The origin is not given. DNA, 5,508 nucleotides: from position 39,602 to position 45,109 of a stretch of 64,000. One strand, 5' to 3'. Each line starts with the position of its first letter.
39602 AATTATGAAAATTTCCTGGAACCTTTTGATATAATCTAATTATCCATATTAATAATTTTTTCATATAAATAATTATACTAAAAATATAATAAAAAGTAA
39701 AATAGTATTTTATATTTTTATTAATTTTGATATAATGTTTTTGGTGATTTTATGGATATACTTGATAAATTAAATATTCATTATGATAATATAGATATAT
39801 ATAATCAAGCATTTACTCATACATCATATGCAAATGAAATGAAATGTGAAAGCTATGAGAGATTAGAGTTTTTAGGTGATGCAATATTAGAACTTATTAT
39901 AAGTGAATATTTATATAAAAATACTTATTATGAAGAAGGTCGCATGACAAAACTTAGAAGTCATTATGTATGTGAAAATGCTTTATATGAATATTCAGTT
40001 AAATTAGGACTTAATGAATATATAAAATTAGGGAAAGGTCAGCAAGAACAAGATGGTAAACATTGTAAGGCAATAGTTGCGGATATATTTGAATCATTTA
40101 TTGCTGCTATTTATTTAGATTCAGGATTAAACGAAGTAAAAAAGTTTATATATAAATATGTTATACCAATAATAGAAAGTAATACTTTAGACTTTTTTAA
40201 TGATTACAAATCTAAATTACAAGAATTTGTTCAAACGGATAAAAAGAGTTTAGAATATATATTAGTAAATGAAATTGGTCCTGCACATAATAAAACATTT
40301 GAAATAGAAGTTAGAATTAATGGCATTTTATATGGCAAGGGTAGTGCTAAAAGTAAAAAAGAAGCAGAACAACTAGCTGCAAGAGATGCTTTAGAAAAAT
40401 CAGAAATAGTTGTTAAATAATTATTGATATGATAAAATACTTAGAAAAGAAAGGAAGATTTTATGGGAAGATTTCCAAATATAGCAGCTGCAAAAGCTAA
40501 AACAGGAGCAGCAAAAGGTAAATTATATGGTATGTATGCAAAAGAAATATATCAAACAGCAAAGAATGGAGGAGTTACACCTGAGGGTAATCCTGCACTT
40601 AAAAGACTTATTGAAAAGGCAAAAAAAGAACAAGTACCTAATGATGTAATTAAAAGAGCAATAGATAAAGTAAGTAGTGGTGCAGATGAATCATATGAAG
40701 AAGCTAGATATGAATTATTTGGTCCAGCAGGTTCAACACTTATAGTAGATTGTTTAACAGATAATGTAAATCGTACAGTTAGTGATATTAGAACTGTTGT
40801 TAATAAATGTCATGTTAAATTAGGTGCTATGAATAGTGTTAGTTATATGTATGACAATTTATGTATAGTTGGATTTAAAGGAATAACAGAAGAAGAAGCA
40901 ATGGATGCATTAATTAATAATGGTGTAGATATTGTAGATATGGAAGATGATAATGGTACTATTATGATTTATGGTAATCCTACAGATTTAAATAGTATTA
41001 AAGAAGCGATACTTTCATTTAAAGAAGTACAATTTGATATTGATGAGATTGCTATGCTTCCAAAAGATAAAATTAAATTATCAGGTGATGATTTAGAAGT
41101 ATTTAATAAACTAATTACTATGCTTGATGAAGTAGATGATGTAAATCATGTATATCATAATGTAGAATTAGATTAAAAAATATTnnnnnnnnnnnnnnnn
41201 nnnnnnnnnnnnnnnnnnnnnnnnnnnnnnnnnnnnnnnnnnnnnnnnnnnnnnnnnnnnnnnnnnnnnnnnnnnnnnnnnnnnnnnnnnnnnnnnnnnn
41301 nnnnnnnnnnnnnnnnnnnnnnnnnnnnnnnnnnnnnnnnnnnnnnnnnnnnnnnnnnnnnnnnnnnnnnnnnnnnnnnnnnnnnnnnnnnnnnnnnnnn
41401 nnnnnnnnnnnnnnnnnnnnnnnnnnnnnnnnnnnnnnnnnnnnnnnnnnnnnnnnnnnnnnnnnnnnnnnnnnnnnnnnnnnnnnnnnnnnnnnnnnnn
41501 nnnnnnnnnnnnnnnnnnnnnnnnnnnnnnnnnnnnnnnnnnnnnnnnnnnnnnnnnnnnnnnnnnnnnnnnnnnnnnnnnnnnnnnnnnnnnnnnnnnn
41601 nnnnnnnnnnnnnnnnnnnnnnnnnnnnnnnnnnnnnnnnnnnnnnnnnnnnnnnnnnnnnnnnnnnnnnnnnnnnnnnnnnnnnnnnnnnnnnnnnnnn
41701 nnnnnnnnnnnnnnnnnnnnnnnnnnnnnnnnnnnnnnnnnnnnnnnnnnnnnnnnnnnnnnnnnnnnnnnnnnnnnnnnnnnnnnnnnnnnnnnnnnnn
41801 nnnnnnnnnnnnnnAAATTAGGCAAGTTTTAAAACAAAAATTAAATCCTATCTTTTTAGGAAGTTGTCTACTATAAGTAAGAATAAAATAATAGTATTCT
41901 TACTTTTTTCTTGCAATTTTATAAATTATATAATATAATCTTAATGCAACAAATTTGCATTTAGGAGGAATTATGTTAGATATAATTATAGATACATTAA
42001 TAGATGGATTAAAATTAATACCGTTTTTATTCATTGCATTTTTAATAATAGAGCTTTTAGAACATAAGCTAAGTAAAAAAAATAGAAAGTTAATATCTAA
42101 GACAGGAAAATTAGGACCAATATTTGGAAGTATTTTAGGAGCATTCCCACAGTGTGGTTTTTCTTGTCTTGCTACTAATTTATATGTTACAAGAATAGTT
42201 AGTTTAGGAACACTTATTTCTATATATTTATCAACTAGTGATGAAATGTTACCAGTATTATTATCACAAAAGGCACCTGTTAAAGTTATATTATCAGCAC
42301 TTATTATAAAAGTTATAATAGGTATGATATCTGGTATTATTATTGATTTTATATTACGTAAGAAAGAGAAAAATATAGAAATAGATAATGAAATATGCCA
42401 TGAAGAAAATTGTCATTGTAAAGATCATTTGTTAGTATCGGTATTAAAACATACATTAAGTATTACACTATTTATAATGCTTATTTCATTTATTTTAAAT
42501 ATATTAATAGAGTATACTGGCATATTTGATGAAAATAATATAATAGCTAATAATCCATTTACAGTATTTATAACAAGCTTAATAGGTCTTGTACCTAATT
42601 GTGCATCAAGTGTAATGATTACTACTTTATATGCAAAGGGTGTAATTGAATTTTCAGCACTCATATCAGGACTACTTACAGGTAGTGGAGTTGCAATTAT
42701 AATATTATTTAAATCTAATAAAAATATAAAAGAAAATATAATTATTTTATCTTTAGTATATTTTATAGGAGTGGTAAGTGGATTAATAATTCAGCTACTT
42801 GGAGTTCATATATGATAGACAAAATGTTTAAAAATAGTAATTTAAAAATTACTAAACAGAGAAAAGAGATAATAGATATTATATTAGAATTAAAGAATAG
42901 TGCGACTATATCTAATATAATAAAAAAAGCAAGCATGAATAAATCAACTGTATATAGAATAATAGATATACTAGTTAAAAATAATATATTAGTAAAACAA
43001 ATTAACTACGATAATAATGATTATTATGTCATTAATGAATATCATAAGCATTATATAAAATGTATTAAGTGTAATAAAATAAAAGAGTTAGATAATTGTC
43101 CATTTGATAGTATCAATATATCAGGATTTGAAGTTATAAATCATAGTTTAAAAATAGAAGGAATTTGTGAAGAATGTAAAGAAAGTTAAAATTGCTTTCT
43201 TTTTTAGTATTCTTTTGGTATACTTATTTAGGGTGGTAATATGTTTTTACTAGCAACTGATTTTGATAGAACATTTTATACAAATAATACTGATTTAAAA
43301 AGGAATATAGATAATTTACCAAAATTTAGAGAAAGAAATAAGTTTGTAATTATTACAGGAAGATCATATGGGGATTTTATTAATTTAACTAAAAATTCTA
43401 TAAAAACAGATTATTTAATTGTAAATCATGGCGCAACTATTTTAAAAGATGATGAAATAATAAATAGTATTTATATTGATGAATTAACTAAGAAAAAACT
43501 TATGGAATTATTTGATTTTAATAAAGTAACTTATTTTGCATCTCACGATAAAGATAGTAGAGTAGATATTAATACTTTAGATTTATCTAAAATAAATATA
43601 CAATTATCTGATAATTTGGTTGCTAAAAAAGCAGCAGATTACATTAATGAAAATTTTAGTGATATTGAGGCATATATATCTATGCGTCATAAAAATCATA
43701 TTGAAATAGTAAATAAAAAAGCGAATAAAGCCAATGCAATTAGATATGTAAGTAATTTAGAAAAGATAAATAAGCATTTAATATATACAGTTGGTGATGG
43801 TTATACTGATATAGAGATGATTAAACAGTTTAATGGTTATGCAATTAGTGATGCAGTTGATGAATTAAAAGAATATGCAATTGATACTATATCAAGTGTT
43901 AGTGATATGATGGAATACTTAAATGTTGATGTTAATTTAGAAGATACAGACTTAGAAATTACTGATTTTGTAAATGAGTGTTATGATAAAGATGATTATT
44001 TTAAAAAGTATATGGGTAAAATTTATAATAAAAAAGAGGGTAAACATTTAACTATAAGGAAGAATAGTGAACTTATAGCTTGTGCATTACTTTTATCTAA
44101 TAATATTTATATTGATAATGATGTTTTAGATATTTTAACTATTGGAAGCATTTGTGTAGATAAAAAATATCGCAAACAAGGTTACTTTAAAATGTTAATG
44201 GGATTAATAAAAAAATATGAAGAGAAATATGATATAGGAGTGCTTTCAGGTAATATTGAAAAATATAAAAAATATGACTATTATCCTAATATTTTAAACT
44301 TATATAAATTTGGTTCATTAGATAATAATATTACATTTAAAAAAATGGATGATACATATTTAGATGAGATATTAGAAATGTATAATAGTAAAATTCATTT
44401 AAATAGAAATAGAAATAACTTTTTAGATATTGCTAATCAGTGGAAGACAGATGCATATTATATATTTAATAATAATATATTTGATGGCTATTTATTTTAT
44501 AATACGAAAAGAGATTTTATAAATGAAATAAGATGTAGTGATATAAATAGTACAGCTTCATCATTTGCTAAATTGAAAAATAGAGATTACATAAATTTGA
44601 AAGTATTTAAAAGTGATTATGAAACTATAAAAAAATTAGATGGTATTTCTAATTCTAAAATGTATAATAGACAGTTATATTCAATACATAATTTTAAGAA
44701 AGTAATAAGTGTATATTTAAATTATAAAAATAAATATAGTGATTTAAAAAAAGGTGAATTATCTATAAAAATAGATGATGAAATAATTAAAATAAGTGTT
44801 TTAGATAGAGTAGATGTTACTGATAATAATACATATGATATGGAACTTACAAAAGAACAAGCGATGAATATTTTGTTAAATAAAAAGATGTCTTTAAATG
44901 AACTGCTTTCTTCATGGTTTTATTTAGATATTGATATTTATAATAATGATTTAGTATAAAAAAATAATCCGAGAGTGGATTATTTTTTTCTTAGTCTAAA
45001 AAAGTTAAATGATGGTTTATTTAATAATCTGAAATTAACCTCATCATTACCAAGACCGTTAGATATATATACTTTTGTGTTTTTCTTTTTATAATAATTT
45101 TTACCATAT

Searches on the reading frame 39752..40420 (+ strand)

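Call 79: search_protein_families(library=pfam, proteins=[window:39752-40420:+], max_evalue=0.00001)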
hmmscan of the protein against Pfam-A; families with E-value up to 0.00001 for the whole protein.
window:39752-40420:+ (222 aa): 3 families
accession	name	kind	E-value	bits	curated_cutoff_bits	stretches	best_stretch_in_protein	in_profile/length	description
PF14622.11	Ribonucleas_3_3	-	3.4e-37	127.9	35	1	14-139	2-126/128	Ribonuclease-III-like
PF00636.31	Ribonuclease_3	-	1.7e-25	90.2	27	1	36-125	1-102/102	Ribonuclease III domain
PF00035.32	dsrm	-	1.1e-21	77.6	23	1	152-216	1-65/66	Double-stranded RNA binding motif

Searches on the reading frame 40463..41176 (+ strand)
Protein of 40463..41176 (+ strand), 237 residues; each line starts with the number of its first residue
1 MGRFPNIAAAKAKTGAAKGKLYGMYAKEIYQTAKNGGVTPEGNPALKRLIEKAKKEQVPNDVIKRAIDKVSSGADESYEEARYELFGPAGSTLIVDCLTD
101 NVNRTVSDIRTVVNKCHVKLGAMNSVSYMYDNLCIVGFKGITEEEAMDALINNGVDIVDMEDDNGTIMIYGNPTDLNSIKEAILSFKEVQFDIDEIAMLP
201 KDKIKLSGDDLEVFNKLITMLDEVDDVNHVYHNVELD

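Call 79: search_protein_families(library=pfam, proteins=[window:40463-41176:+], max_evalue=0.00001)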
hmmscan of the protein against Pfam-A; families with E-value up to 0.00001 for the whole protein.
window:40463-41176:+ (237 aa): 2 families
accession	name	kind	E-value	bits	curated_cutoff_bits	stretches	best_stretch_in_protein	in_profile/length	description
PF01709.26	Transcrip_reg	-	8.1e-44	149.6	27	1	78-234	1-160/160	TACO1/YebC second and third domain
PF20772.2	TACO1_YebC_N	-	1.5e-22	80.3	36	1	3-71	2-71/73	TACO1/YebC protein N-terminal domain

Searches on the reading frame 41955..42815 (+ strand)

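Call 79: search_protein_families(library=pfam, proteins=[window:41955-42815:+], max_evalue=0.00001)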
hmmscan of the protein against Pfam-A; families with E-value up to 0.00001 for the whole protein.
window:41955-42815:+ (286 aa): 1 family
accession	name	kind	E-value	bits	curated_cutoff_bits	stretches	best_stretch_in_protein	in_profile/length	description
PF11449.14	ArsP_2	-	4e-27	95.7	32.5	2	9-186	4-182/359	Putative, 10TM heavy-metal exporter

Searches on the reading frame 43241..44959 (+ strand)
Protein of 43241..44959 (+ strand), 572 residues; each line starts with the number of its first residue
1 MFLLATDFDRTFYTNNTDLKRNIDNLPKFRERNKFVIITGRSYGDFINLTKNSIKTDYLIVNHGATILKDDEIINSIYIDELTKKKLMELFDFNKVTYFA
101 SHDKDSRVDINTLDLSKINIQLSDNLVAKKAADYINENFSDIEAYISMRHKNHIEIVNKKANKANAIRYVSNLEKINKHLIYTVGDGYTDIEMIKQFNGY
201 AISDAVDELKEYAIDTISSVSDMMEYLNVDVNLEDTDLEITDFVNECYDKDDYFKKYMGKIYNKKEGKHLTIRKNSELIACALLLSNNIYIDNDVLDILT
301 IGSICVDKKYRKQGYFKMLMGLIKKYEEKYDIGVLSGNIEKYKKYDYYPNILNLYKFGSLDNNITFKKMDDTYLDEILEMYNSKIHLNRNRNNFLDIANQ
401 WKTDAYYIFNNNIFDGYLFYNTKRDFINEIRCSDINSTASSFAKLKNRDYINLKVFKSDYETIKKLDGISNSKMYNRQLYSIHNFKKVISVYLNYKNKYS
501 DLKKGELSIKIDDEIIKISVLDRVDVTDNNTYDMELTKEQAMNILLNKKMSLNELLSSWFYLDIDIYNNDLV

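Call 79: search_protein_families(library=pfam, proteins=[window:43241-44959:+], max_evalue=0.00001)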
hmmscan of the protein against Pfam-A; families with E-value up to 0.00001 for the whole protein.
window:43241-44959:+ (572 aa): 3 families
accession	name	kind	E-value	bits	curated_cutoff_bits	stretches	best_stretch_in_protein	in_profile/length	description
PF08282.18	Hydrolase_3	-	5.5e-20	72.6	20.9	2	98-220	125-246/255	haloacid dehalogenase-like hydrolase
PF05116.19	S6PP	-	3.7e-11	43.5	20.3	1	2-209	3-213/247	Sucrose-6F-phosphate phosphohydrolase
PF13527.13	Acetyltransf_9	-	1.1e-07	32.4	25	1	239-347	12-124/127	Acetyltransferase (GNAT) domain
